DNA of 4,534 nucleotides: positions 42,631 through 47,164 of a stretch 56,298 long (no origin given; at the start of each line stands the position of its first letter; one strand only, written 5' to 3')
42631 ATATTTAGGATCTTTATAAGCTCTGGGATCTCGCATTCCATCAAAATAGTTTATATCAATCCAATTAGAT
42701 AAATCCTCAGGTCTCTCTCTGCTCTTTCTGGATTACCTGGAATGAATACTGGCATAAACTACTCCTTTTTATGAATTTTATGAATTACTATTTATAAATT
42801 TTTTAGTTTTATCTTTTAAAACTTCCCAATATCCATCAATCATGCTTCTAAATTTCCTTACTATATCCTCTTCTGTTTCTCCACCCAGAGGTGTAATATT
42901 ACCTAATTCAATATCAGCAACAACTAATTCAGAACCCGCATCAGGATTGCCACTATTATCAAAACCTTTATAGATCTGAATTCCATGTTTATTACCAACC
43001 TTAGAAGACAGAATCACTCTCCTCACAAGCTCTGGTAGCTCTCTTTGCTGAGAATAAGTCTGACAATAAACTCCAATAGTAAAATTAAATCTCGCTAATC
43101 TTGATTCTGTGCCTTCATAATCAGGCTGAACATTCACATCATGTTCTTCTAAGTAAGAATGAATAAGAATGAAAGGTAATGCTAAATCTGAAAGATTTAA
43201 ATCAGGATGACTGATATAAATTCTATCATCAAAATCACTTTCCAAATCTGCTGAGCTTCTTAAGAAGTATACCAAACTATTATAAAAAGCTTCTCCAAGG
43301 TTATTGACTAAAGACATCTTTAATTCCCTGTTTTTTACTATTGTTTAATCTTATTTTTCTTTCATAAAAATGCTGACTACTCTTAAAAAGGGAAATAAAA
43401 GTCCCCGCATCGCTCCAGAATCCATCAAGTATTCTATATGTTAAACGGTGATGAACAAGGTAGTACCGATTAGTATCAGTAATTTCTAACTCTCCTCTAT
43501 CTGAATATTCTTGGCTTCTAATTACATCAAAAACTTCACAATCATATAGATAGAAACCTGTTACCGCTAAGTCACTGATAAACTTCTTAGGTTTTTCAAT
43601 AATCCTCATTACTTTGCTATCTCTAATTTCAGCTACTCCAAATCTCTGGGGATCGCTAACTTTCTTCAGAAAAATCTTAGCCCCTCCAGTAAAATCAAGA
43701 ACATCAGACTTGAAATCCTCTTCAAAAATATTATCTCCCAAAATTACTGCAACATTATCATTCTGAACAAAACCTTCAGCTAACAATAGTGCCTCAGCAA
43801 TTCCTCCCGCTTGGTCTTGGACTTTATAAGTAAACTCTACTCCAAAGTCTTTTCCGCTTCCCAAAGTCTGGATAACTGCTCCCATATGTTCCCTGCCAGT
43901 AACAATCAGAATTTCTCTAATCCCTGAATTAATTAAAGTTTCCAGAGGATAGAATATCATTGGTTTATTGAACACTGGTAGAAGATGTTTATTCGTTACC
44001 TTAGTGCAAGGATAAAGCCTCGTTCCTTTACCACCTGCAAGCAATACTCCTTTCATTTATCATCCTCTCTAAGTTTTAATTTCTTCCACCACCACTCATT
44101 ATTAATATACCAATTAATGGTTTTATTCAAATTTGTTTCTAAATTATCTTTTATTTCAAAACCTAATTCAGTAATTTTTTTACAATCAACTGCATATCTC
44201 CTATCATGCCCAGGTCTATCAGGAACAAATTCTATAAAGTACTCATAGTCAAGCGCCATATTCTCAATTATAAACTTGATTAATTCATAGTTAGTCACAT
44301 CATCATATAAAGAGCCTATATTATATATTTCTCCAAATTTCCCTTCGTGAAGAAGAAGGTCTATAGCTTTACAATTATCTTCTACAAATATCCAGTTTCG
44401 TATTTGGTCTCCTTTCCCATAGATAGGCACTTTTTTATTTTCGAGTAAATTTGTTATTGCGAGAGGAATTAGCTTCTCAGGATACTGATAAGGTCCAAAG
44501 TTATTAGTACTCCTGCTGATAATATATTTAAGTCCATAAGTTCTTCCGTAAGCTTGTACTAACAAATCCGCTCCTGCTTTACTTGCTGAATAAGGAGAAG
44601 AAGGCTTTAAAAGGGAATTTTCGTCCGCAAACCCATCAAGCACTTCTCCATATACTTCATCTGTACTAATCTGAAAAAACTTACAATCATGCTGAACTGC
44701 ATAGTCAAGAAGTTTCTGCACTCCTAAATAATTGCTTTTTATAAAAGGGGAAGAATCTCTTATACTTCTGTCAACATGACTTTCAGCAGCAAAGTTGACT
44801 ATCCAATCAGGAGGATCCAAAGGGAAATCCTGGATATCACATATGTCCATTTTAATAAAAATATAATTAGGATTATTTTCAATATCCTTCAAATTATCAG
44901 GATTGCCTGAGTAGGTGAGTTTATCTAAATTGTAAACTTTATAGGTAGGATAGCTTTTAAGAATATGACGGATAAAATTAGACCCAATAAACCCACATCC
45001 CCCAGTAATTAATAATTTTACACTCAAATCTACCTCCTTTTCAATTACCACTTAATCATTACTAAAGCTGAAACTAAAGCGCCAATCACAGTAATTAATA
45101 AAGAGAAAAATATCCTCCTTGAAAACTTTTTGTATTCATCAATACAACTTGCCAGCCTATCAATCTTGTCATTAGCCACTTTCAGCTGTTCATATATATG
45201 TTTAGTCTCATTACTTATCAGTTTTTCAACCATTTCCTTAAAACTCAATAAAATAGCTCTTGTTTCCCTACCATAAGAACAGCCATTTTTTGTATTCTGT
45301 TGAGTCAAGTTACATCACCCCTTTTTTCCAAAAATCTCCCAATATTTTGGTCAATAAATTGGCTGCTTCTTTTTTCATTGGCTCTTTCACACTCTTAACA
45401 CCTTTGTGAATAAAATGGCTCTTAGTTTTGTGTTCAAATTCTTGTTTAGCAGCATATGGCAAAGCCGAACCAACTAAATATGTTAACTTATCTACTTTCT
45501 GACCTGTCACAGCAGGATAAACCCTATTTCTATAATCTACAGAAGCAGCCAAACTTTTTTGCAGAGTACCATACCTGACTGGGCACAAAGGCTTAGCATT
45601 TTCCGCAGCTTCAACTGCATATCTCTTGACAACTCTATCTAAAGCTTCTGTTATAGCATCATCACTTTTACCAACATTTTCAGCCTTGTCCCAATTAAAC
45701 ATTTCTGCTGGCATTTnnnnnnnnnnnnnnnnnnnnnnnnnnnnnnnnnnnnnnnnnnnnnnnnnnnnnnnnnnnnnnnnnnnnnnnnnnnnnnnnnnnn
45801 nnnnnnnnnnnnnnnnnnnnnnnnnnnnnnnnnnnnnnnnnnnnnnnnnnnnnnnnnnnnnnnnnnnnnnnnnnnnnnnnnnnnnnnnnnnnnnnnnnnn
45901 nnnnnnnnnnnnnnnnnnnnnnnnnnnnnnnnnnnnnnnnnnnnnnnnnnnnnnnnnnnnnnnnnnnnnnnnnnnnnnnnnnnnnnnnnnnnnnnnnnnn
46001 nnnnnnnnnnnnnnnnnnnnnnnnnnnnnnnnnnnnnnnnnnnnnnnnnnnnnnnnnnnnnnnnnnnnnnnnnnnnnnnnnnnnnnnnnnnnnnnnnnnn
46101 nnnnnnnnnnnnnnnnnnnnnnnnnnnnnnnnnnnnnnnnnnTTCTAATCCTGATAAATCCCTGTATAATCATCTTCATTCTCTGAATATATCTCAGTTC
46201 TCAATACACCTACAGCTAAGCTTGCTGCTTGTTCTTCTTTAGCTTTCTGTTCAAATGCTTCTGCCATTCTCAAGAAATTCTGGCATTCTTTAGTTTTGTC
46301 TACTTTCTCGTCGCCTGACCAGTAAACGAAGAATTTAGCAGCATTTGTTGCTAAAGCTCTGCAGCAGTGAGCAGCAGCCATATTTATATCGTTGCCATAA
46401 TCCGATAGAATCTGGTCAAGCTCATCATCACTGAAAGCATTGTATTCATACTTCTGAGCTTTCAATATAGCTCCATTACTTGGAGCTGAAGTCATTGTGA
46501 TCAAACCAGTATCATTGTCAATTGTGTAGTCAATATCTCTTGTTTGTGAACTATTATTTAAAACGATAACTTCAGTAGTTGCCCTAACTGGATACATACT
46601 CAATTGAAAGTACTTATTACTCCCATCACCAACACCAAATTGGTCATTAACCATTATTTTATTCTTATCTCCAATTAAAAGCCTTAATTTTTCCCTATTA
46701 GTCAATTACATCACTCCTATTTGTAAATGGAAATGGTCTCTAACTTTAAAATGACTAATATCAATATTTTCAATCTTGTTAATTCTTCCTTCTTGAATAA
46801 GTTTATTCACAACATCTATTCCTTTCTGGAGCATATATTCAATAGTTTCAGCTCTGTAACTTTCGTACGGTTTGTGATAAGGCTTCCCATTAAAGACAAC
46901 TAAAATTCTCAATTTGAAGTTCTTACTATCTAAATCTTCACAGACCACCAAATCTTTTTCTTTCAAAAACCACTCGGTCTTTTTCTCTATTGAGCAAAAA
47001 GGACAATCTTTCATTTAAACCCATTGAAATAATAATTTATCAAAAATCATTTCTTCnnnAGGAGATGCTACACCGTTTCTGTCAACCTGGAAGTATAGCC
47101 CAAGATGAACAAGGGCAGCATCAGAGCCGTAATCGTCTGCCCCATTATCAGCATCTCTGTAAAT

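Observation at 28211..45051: A ~16.8-kb nucleotide-sugar biosynthesis and glycosyltransferase island embedded inside the virion structural operon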

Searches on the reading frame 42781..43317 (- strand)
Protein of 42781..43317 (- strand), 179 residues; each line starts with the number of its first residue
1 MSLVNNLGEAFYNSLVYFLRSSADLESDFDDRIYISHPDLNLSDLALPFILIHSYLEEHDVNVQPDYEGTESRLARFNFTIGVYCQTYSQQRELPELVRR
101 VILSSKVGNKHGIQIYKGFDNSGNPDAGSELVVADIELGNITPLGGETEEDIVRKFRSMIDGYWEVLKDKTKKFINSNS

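Call 4: search_protein_families(library=pfam, proteins=[window:42781-43317:-], max_evalue=0.01)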
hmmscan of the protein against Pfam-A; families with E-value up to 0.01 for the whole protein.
window:42781-43317:- (179 aa): 0 families

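Call 41: search_protein_families(library=ncbifam, proteins=[window:42781-43317:-], max_evalue=0.001)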
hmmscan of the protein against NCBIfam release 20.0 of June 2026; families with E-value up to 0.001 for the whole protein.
window:42781-43317:- (179 aa): 0 families

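Call 42: search_solved_structures(query=window:42781-43317:-, max_evalue=1)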
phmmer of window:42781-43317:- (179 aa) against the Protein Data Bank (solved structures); distinct sequences matched with E-value up to 1: 1.
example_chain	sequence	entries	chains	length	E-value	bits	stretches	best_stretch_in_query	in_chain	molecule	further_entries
3tc1_A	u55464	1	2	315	0.7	12.9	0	145-177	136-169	Octaprenyl Pyrophosphate Synthase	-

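Call 49: search_protein_families(library=phrogs, proteins=[window:42781-43317:-], max_evalue=1)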
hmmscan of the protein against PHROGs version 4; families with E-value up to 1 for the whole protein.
window:42781-43317:- (179 aa): 0 families

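Call 50: find_homologous_proteins(query=window:42781-43317:-, max_evalue=0.01)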
Query window:42781-43317:- (179 aa): 8 proteins with E <= 0.01 among 82 candidates.
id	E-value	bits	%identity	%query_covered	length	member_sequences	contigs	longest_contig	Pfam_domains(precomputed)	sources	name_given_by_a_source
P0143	5.0e-110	383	95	100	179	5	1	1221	-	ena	-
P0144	1.8e-74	267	68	100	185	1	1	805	-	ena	-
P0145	8.8e-63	229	59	100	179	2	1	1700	-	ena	-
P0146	4.8e-57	211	56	100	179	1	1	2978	-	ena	-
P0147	4.9e-54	201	55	99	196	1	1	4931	-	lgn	-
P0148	7.9e-53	197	54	98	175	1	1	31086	-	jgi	-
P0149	4.5e-51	191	53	97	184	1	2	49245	-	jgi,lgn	-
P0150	4.9e-51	191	53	99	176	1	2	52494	-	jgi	-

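Call 58: predict_structure(alignment_id=A2)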
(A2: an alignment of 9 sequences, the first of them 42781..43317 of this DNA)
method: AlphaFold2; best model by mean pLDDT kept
length: 179 residues; sequences in the alignment: 9
mean_pLDDT: 40.7   pTM: 0.38
mean pLDDT of the five models: 40.7, 39.1, 38.8, 37.4, 35.2
residues with pLDDT >= 90: 0; 70-90: 1; 50-70: 29; < 50: 149
segments of 3 or more residues with pLDDT < 50: 1-9, 22-80, 82-113, 132-179
pLDDT, mean of each block of 10 residues (from residue 1): 44 55 43 35 32 36 40 42 45 34 31 53 60 35 37 44 40 26
secondary structure, 60 per line:
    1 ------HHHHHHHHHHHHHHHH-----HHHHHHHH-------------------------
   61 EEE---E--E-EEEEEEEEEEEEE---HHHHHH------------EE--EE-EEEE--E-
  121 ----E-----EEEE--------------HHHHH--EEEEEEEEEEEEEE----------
elements in order: H7-22 H28-35 E61-63 E72-84 H88-93 E113-116 E131-134 H149-153 E156-169

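Call 59: search_solved_structures(query=A2, max_evalue=10)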
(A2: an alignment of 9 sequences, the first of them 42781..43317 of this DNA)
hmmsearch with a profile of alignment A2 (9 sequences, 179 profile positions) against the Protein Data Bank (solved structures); distinct sequences matched with E-value up to 10: 0.

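Call 72: search_protein_representatives(alignment_id=A2)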
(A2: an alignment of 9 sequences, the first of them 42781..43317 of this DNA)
Query: 9 sequences, 179 profile positions. Proteins with E-value up to 0.001 (for the whole library): 11; up to 1e-10: 10; up to 1e-30: 6. The best 11 are listed.
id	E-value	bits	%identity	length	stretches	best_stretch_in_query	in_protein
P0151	5.1e-83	293.2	-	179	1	1-179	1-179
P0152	6.4e-71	253.8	-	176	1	1-177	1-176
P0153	2.0e-55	203.3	-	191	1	3-179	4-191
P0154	1.9e-44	167.5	-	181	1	1-179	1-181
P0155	9.7e-37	142.4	-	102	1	1-98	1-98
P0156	1.1e-35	139.0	-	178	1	3-177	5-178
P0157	6.4e-27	110.4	-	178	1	3-177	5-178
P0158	1.6e-23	99.3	-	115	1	73-177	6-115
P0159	7.8e-22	93.9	-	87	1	97-179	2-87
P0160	1.2e-17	80.3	-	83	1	1-81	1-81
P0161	5.4e-10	55.3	-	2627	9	75-147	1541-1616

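Call 73: search_protein_families(library=pfam, proteins=[P0161, P0156, P0154], max_evalue=0.01)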
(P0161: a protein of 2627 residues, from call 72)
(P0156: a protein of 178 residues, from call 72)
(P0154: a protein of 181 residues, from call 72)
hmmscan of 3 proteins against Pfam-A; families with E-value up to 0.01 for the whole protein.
P0161 (2627 aa): 5 families
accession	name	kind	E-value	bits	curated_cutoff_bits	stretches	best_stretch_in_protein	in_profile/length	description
PF03721.20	UDPG_MGDP_dh_N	-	8.7e-06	25.9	27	0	1544-1597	108-162/187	UDP-glucose/GDP-mannose dehydrogenase family, NAD binding domain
PF19450.4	DUF5988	-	4e-05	23.9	27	0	1852-1893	5-46/70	Family of unknown function (DUF5988)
PF17055.10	VMR2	-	0.0014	18.9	27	0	1475-1519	128-172/235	Viral matrix protein M2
PF23662.1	DUF7152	-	0.0015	19.3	27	0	435-458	45-68/100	Domain of unknown function (DUF7152)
PF13066.11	DUF3929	-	0.0017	18.8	25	0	1700-1731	21-51/64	Protein of unknown function (DUF3929)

P0156 (178 aa): 0 families

P0154 (181 aa): 0 families

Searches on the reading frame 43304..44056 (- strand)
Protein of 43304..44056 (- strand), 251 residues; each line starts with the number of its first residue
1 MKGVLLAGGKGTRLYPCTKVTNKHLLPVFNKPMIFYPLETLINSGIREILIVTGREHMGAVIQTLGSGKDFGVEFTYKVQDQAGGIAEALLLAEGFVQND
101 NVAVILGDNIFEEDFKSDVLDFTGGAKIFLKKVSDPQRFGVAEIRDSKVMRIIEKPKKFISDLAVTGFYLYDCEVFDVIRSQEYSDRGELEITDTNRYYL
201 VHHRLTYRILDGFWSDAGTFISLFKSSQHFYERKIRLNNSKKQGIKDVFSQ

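Call 4: search_protein_families(library=pfam, proteins=[window:43304-44056:-], max_evalue=0.01)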
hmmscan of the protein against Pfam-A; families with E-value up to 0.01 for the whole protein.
window:43304-44056:- (251 aa): 3 families
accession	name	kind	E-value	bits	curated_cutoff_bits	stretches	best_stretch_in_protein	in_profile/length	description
PF00483.29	NTP_transferase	-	2.1e-53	181.8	21.2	1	2-229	1-241/245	Nucleotidyl transferase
PF12804.13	NTP_transf_3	-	4.8e-11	43.5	27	1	3-111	1-98/160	MobA-like NTP transferase domain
PF02348.25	CTP_transf_3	-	0.0019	18.5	22.6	1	19-66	12-60/217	Cytidylyltransferase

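Call 41: search_protein_families(library=ncbifam, proteins=[window:43304-44056:-], max_evalue=0.001)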
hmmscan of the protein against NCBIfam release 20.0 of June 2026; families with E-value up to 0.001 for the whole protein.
window:43304-44056:- (251 aa): 34 families (the best 25 are shown)
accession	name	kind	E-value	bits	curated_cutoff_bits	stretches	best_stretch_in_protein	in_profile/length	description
TIGR01207.1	rmlA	equivalog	2.3e-68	230.4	360.65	1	2-229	1-235/286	glucose-1-phosphate thymidylyltransferase RfbA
TIGR01208.1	rmlA_long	equivalog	7.3e-63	212.6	320.25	1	2-232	1-236/353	glucose-1-phosphate thymidylyltransferase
NF012024.0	PRK15480.1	equivalog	9.2e-58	195.6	588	1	2-229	5-239/292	glucose-1-phosphate thymidylyltransferase RfbA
TIGR03992.1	Arch_glmU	subfamily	3.2e-47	161.3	292.1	1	1-233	1-230/393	bifunctional sugar-1-phosphate nucleotidylyltransferase/acetyltransferase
NF041313.1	UDPGP_AglF_Halo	equivalog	5.1e-34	117.7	400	1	1-201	1-204/234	UTP--glucose-1-phosphate uridylyltransferase AglF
NF041173.1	Sug_nt_acttase_Thmprot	equivalog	4.3e-31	108.3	600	1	1-233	1-230/405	bifunctional sugar-1-phosphate nucleotidylyltransferase/acetyltransferase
TIGR01099.1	galU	equivalog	9.7e-31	107.3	326.8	2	73-220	94-255/261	UTP--glucose-1-phosphate uridylyltransferase GalU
NF052502.1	man1P_GTase_Rv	exception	4.9e-21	75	440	1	2-183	2-186/352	mannose-1-phosphate guanylyltransferase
NF045761.1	NAMPUrTaseMurU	equivalog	1.7e-19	70.6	250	1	1-223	1-220/226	N-acetylmuramate alpha-1-phosphate uridylyltransferase MurU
NF009928.0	PRK13389.1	equivalog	4.1e-17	62.3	548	2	2-54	10-62/302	UTP--glucose-1-phosphate uridylyltransferase GalU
NF049965.1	GlMnHpPGnyltfHddC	equivalog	2.3e-15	56.8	300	1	1-183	1-179/221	D-glycero-D-manno-heptose 1-phosphate guanosyltransferase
TIGR02623.1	G1P_cyt_trans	equivalog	3.6e-14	52.8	300.25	2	94-196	114-216/255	glucose-1-phosphate cytidylyltransferase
NF003670.0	PRK05293.1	equivalog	1.7e-13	50.2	470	1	3-241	7-269/382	glucose-1-phosphate adenylyltransferase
NF007516.0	PRK10122.1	equivalog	2.3e-13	49.9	534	1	2-54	5-57/297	UTP--glucose-1-phosphate uridylyltransferase GalF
NF041135.1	IPPtranDIPPsyn_Thcocales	equivalog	3.3e-12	46.1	580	1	1-219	1-206/419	bifunctional L-myo-inositol-1-phosphate cytidylyltransferase/CDP-L-myo-inositol myo-inositolphosphotransferase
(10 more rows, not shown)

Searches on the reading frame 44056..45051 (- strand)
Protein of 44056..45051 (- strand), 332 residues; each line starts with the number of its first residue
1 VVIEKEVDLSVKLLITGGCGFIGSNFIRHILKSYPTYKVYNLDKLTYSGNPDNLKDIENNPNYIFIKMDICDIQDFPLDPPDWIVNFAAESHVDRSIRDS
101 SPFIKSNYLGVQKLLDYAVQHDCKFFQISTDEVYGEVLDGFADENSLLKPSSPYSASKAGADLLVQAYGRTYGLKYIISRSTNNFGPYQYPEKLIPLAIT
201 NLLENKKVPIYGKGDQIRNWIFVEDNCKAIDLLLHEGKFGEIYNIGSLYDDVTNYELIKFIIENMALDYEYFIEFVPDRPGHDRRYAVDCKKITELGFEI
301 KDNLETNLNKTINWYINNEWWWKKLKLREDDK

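Call 5: search_protein_families(library=pfam, proteins=[window:44056-45051:-], max_evalue=0.01)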
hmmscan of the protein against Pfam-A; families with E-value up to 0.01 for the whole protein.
window:44056-45051:- (332 aa): 6 families
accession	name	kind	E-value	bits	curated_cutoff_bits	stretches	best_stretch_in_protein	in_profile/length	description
PF16363.11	GDP_Man_Dehyd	-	7.7e-64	216.7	27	1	14-309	1-330/332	GDP-mannose 4,6 dehydratase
PF01370.27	Epimerase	-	1.3e-56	192.1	20.9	1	14-246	2-240/240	NAD dependent epimerase/dehydratase family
PF01073.25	3Beta_HSD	-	2.9e-13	49.9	22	1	14-226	1-221/280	3-beta hydroxysteroid dehydrogenase/isomerase family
PF07993.18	NAD_binding_4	-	5.3e-09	36.1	20.1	1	82-182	90-205/258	Male sterility protein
PF02719.21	Polysacc_synt_2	-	7.6e-09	35.6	20.2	1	13-267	1-249/293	Polysaccharide biosynthesis protein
PF04321.23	RmlD_sub_bind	-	1.3e-08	34.7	27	1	12-180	2-147/287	RmlD substrate binding domain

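Call 41: search_protein_families(library=ncbifam, proteins=[window:44056-45051:-], max_evalue=0.001)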
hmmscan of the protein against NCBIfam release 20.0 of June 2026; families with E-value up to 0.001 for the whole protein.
window:44056-45051:- (332 aa): 21 families
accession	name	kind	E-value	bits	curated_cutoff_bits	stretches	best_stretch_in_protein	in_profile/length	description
TIGR01181.1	dTDP_gluc_dehyt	equivalog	6.8e-124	413.1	365.1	1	12-325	1-321/321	dTDP-glucose 4,6-dehydratase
NF007490.0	PRK10084.1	subfamily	1.8e-91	306.8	649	1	11-326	1-345/361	dTDP-glucose 4,6-dehydratase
NF007582.0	PRK10217.1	equivalog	3.6e-83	279.6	698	1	12-325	3-341/355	dTDP-glucose 4,6-dehydratase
TIGR04180.1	EDH_00030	hypoth_equivalog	1.7e-25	89.7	475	1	14-295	2-288/297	NAD-dependent 4,6-dehydratase LegB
TIGR01179.1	galE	equivalog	3.6e-24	85.2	262.3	1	12-318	1-328/332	UDP-glucose 4-epimerase GalE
TIGR02197.1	heptose_epim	equivalog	1.7e-22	80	274.6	1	13-317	1-311/316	ADP-glyceromanno-heptose 6-epimerase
TIGR02622.1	CDP_4_6_dhtase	equivalog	7.7e-17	61.4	278.45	1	12-317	6-332/352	CDP-glucose 4,6-dehydratase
NF011728.1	PRK15181.1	equivalog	2.5e-16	59.6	760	1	11-318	16-340/348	Vi polysaccharide biosynthesis UDP-N-acetylglucosaminuronic acid C-4 epimerase TviC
NF047922.1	GDPFucSynFcl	equivalog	2.7e-14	53.3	500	1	152-319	132-305/308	GDP-L-fucose synthase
TIGR01472.1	gmd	equivalog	7.4e-13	48.4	415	1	14-239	4-244/342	GDP-mannose 4,6-dehydratase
NF008872.0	PRK11908.1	equivalog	7.7e-13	48.2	294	1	11-267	2-273/349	bifunctional UDP-4-keto-pentose/UDP-xylose synthase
NF005998.1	PRK08125.1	equivalog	1.4e-11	43.6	777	1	10-265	315-585/649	bifunctional UDP-4-amino-4-deoxy-L-arabinose formyltransferase/UDP-glucuronic acid oxidase ArnA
TIGR01214.1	rmlD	equivalog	4.1e-09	35.9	224.05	1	12-186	1-152/285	dTDP-4-dehydrorhamnose reductase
NF008360.0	PRK11150.1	equivalog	8.2e-09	35.1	452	1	13-247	2-237/310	ADP-glyceromanno-heptose 6-epimerase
NF043036.1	ErythonDh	equivalog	2.1e-08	33.7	325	1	12-170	2-165/321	D-erythronate dehydrogenase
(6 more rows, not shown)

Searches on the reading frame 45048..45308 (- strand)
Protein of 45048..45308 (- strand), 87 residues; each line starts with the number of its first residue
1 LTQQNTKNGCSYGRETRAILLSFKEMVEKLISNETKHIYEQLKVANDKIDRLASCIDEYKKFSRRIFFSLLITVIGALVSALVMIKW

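Call 5: search_protein_families(library=pfam, proteins=[window:45048-45308:-], max_evalue=0.01)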
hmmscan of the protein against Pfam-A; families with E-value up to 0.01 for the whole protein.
window:45048-45308:- (87 aa): 0 families

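Call 6: search_protein_families(library=phrogs, proteins=[window:45048-45308:-], max_evalue=0.001)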
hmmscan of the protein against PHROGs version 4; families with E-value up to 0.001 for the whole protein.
window:45048-45308:- (87 aa): 1 family
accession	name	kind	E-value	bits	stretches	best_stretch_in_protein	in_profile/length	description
phrog_937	-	other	8.9e-05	23.8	1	15-84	40-112/115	hemolysin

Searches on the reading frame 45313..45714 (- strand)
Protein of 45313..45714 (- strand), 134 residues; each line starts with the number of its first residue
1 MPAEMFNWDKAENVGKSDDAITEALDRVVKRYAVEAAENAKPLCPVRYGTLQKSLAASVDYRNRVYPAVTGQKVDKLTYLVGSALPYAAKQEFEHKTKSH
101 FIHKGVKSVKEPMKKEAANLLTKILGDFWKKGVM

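Call 5: search_protein_families(library=pfam, proteins=[window:45313-45714:-], max_evalue=0.01)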
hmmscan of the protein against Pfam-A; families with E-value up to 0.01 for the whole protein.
window:45313-45714:- (134 aa): 1 family
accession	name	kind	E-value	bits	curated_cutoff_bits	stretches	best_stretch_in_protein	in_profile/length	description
PF04883.17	HK97-gp10_like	-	0.00015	23.1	21.4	1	12-93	5-77/78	Bacteriophage HK97-gp10, putative tail-component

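Call 6: search_protein_families(library=phrogs, proteins=[window:45313-45714:-], max_evalue=0.001)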
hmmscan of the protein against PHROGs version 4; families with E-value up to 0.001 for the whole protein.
window:45313-45714:- (134 aa): 1 family
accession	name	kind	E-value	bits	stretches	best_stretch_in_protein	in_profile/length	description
phrog_5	-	connector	7.1e-13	49.9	1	17-132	111-216/239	tail completion or Neck1 protein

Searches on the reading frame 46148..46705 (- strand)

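Call 5: search_protein_families(library=pfam, proteins=[window:46148-46705:-], max_evalue=0.01)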
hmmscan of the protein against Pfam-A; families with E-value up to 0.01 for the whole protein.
window:46148-46705:- (186 aa): 1 family
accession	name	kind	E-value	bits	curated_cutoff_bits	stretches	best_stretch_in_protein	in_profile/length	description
PF09343.15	DUF2460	-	0.00011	22.2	30.4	1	20-84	94-170/205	Conserved hypothetical protein 2217 (DUF2460)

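Call 6: search_protein_families(library=phrogs, proteins=[window:46148-46705:-], max_evalue=0.001)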
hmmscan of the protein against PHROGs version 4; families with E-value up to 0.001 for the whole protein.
window:46148-46705:- (186 aa): 4 families
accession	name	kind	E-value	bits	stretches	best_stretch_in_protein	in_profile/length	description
phrog_11431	-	head and packaging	5.5e-08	32.9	1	22-84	85-146/578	virion structural protein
phrog_1732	-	unknown function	4.8e-07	31.4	1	88-174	26-109/152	-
phrog_2913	-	other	7.4e-07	29.9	1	20-97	189-278/306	glycoside hydrolase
phrog_20081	-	unknown function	0.00092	20.4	0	110-154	48-92/113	-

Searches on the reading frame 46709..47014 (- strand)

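Call 5: search_protein_families(library=pfam, proteins=[window:46709-47014:-], max_evalue=0.01)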
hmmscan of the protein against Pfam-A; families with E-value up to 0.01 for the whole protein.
window:46709-47014:- (102 aa): 1 family
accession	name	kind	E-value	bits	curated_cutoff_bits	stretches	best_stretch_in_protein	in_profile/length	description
PF09521.16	RE_NgoPII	-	0.004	16.7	25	1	18-98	124-206/262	NgoPII restriction endonuclease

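Call 6: search_protein_families(library=phrogs, proteins=[window:46709-47014:-], max_evalue=0.001)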
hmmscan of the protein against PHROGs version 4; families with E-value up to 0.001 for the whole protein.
window:46709-47014:- (102 aa): 0 families

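Call 49: search_protein_families(library=phrogs, proteins=[window:46709-47014:-], max_evalue=1)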
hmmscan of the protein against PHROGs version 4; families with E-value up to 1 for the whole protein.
window:46709-47014:- (102 aa): 2 families
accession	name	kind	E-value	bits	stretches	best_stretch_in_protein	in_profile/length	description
phrog_36653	-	moron, auxiliary metabolic gene and host takeover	0.085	13.7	1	9-87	18-89/152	anti-restriction protein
phrog_20033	-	unknown function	0.18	13.2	1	43-90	12-59/108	-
